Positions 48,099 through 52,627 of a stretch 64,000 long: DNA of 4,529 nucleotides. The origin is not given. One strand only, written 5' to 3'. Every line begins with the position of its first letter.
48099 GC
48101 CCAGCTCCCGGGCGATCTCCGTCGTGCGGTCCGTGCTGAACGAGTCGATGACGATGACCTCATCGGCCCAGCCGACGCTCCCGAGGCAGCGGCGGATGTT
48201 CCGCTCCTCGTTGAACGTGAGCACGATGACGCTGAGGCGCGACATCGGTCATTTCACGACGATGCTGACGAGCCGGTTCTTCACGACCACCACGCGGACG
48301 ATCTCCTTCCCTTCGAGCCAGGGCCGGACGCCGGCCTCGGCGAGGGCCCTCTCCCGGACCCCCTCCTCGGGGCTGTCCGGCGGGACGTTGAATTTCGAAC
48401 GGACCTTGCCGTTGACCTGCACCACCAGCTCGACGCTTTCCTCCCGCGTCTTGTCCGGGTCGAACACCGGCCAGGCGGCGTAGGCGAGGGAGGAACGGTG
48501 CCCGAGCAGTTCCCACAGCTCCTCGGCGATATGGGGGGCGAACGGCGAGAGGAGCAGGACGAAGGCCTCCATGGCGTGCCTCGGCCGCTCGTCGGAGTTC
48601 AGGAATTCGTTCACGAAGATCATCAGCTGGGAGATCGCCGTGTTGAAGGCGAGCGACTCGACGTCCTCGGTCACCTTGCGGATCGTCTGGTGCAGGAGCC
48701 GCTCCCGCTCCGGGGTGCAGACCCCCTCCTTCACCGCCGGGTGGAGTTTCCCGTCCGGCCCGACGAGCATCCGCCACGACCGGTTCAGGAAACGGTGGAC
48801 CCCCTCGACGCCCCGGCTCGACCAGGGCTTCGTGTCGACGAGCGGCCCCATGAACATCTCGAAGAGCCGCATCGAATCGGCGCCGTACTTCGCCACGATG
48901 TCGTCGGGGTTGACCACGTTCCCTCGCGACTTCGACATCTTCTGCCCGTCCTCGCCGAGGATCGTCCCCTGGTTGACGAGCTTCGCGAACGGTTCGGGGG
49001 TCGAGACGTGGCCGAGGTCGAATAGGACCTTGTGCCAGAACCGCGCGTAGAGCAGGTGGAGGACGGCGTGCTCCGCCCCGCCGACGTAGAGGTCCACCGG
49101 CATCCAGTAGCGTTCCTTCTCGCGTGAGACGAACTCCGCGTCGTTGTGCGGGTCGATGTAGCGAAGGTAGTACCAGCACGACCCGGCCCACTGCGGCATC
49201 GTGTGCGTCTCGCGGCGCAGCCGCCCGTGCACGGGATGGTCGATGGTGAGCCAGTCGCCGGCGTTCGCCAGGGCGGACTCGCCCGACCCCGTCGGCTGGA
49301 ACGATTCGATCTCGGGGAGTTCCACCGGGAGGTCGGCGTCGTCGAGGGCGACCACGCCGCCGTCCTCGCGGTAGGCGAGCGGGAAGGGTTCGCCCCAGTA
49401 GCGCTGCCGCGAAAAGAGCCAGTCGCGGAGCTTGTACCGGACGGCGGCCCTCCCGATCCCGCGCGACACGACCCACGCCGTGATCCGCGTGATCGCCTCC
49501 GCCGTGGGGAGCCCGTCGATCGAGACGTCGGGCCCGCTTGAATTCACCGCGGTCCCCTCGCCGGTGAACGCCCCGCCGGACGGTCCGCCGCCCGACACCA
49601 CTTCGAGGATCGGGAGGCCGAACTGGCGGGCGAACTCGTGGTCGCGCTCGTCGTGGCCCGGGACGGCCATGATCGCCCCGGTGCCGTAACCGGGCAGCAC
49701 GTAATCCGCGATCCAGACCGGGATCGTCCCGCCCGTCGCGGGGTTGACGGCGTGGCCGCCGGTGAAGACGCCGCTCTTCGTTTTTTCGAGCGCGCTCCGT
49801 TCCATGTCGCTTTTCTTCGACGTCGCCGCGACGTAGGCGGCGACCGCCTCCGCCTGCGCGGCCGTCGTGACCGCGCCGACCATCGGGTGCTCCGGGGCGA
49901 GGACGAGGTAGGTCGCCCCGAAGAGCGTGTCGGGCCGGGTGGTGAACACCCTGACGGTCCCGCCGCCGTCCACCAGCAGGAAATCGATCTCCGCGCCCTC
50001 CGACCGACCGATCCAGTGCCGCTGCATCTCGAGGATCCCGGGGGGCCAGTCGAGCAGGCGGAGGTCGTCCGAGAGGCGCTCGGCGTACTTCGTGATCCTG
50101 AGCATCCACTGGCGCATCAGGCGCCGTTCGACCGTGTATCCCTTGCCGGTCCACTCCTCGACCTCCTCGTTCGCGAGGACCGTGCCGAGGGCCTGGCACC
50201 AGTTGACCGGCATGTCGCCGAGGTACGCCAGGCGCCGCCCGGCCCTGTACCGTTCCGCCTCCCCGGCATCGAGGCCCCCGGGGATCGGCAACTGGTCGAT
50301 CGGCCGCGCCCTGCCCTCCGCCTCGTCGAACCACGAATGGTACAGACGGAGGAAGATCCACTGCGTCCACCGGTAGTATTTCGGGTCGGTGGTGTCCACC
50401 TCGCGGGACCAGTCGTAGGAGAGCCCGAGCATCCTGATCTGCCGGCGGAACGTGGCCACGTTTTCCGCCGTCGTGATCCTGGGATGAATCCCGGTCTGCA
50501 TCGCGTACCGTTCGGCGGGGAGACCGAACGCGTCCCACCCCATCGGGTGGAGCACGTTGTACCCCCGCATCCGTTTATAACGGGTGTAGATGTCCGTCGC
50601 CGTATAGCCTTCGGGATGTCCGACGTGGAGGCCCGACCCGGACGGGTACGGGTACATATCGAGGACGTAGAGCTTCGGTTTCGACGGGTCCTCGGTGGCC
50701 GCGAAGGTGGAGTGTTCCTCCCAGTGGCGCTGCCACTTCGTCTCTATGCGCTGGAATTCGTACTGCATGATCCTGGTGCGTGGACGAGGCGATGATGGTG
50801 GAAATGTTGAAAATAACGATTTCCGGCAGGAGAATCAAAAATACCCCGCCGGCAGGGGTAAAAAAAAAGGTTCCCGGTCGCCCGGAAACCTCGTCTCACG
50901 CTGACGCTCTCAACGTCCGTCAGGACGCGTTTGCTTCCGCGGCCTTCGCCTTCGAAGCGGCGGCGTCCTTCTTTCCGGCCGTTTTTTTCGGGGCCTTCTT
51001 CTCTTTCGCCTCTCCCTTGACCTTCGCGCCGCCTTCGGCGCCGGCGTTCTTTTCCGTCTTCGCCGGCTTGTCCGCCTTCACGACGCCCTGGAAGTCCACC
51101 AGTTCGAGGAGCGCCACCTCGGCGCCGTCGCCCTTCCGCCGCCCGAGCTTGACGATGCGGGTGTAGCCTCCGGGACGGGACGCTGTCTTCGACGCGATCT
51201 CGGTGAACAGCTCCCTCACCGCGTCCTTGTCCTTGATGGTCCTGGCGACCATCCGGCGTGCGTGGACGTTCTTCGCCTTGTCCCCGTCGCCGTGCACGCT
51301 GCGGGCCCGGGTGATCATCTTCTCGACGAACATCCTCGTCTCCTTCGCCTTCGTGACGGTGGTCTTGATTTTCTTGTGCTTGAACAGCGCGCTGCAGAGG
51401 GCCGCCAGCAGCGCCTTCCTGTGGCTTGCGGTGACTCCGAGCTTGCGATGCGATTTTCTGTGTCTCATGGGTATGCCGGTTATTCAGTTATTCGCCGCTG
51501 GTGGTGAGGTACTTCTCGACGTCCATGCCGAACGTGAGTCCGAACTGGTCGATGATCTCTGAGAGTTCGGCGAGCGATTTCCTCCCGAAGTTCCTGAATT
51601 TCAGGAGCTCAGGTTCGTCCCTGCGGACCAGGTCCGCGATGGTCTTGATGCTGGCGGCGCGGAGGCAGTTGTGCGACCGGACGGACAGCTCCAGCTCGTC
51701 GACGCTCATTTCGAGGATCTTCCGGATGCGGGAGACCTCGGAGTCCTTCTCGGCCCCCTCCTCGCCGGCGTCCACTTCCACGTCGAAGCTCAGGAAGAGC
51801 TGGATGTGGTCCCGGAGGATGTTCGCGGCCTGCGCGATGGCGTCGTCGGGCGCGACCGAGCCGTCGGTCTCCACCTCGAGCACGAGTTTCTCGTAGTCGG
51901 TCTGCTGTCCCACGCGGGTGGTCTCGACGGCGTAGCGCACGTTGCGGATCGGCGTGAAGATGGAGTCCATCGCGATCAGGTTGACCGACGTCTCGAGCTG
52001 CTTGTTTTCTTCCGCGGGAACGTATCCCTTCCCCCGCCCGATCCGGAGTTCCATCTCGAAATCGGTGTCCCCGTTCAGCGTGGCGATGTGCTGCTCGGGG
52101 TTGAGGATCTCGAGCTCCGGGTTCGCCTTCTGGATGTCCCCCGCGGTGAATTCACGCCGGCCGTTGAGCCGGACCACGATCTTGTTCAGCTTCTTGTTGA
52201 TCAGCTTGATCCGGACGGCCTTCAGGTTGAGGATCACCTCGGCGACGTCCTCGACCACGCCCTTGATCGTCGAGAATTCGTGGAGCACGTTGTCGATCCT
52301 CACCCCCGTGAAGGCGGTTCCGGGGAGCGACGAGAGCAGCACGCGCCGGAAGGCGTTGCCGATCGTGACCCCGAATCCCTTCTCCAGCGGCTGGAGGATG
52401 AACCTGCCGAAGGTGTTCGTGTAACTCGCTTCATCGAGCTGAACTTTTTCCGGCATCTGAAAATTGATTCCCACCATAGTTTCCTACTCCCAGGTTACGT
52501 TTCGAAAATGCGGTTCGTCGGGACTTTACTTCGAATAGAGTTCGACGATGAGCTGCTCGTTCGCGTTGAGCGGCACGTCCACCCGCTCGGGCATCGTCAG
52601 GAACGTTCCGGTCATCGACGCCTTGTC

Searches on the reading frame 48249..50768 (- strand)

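Call 61: search_protein_families(library=pfam, proteins=[window:48249-50768:-], max_evalue=0.00001)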
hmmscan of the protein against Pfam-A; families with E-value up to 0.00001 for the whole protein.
window:48249-50768:- (839 aa): 4 families
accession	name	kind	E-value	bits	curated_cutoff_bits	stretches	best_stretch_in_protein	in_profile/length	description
PF13603.12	tRNA-synt_1_2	-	1.9e-58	197.4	25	1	250-433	1-184/185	Leucyl-tRNA synthetase, editing domain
PF00133.28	tRNA-synt_1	-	5.5e-46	157.6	22.7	2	447-636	228-401/414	tRNA synthetases class I (I, L, M and V)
PF08264.19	Anticodon_1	-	3.6e-25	89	25.1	1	691-802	7-145/148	Anticodon-binding domain of tRNA ligase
PF09334.17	tRNA-synt_1g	-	8.3e-21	74.6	20.1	1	39-144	7-109/391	tRNA synthetases class I (M)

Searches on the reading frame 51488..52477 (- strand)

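Call 61: search_protein_families(library=pfam, proteins=[window:51488-52477:-], max_evalue=0.00001)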
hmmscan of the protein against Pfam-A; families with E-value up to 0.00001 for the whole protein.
window:51488-52477:- (329 aa): 3 families
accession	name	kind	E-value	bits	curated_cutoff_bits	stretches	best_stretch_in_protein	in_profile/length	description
PF01000.31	RNA_pol_A_bac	-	3.8e-30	105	33.9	1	59-175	1-119/119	RNA polymerase Rpb3/RpoA insert domain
PF01193.29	RNA_pol_L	-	1.5e-25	89.2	24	1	29-224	1-73/74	RNA polymerase Rpb3/Rpb11 dimerisation domain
PF03118.21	RNA_pol_A_CTD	-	6.1e-23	80.8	23.8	1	248-309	4-65/67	Bacterial RNA polymerase, alpha chain C terminal domain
